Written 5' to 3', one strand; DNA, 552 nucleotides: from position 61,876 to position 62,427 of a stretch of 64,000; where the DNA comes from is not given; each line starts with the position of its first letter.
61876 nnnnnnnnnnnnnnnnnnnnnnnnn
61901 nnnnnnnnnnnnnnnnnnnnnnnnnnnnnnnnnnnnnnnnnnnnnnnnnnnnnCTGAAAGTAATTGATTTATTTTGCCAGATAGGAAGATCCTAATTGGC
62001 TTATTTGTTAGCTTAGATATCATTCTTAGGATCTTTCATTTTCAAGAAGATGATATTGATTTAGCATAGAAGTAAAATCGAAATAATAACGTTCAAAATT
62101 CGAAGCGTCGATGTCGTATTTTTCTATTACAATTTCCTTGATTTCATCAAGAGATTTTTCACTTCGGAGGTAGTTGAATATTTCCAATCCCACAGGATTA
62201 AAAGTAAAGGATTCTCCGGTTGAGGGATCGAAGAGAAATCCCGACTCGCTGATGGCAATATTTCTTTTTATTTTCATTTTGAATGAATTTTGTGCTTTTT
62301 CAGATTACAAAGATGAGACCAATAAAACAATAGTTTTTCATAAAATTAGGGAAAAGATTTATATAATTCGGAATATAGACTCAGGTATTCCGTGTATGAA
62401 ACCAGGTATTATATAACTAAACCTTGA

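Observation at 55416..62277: Six-gene coupled operon: PqqD-like chaperone, ATP-grasp ligase, PLP decarboxylase, UT-channel::M23 peptidase, OM barrel, TPR protein. Candidate uncharacterised biosynthesis/processing/export system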

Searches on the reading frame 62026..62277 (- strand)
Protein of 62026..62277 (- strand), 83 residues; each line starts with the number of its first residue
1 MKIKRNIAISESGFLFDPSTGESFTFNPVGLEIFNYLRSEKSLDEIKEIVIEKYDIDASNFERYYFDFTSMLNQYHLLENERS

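Call 3: search_protein_families(library=pfam, proteins=[window:62026-62277:-], max_evalue=0.1)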
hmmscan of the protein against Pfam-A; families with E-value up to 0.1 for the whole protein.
window:62026-62277:- (83 aa): 2 families
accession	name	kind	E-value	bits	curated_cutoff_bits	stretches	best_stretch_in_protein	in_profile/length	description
PF05402.18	PqqD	-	5.5e-07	30.3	23.4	1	15-78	4-67/67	Coenzyme PQQ synthesis protein D (PqqD)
PF23326.1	UBL_UBAC1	-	0.0062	16.9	27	1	37-79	28-70/109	UBAC1 UBL-like domain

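Call 4: search_protein_families(library=ncbifam, proteins=[window:62026-62277:-], max_evalue=0.1)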
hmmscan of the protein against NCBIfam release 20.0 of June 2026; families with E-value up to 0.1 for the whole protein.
window:62026-62277:- (83 aa): 5 families
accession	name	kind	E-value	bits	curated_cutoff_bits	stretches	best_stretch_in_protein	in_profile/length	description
TIGR04248.1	SCM_PqqD_rel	equivalog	8.3e-06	25.9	100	1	14-55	17-58/84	SynChlorMet cassette protein ScmD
NF050069.2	PqqD_rel_WgkC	exception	8.6e-06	25.7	110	1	14-69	22-77/103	PqqD family peptide maturation chaperone WgkC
NF033536.1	lasso_PqqD_Bac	exception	0.00045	20.3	80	1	20-79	28-87/88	lasso peptide biosynthesis PqqD family chaperone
NF033530.1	lasso_PqqD_Strm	exception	0.00074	19.7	70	1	15-63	15-63/78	lasso peptide biosynthesis PqqD family chaperone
TIGR04353.1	PqqD_rel_X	equivalog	0.0062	17.5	35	1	12-62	4-57/74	HPr-rel-A system PqqD family peptide chaperone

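Call 68: search_protein_families(library=padloc, proteins=[window:62026-62277:-], max_evalue=0.001)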
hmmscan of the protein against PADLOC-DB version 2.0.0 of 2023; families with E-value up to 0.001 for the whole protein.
window:62026-62277:- (83 aa): 0 families

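Call 100: search_solved_structures(query=window:62026-62277:-, max_evalue=10, show_alignments=2)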
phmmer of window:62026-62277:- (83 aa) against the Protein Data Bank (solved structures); distinct sequences matched with E-value up to 10: 8.
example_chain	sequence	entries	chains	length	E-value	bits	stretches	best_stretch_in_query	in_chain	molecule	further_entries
5v1u_A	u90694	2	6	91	0.0014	22.3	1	11-80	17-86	TbiB1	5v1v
9xtt_Y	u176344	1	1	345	0.1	16.5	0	51-82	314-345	Splicing factor YJU2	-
6p4f_B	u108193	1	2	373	0.11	16.4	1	42-78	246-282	Endonuclease Bax1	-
6p4w_B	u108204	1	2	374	0.11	16.4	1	42-78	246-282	Endonuclease Bax1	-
4bg2_A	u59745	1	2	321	0.51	14.2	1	22-68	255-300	PATF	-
6p4o_B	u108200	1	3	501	0.51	14.2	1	42-78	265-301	Endonuclease Bax1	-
3g2b_A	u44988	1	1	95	0.87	13.5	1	31-78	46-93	Coenzyme PQQ synthesis protein D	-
7c5x_A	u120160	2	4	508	2.5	12.1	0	11-39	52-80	iota-carbonic anhydrase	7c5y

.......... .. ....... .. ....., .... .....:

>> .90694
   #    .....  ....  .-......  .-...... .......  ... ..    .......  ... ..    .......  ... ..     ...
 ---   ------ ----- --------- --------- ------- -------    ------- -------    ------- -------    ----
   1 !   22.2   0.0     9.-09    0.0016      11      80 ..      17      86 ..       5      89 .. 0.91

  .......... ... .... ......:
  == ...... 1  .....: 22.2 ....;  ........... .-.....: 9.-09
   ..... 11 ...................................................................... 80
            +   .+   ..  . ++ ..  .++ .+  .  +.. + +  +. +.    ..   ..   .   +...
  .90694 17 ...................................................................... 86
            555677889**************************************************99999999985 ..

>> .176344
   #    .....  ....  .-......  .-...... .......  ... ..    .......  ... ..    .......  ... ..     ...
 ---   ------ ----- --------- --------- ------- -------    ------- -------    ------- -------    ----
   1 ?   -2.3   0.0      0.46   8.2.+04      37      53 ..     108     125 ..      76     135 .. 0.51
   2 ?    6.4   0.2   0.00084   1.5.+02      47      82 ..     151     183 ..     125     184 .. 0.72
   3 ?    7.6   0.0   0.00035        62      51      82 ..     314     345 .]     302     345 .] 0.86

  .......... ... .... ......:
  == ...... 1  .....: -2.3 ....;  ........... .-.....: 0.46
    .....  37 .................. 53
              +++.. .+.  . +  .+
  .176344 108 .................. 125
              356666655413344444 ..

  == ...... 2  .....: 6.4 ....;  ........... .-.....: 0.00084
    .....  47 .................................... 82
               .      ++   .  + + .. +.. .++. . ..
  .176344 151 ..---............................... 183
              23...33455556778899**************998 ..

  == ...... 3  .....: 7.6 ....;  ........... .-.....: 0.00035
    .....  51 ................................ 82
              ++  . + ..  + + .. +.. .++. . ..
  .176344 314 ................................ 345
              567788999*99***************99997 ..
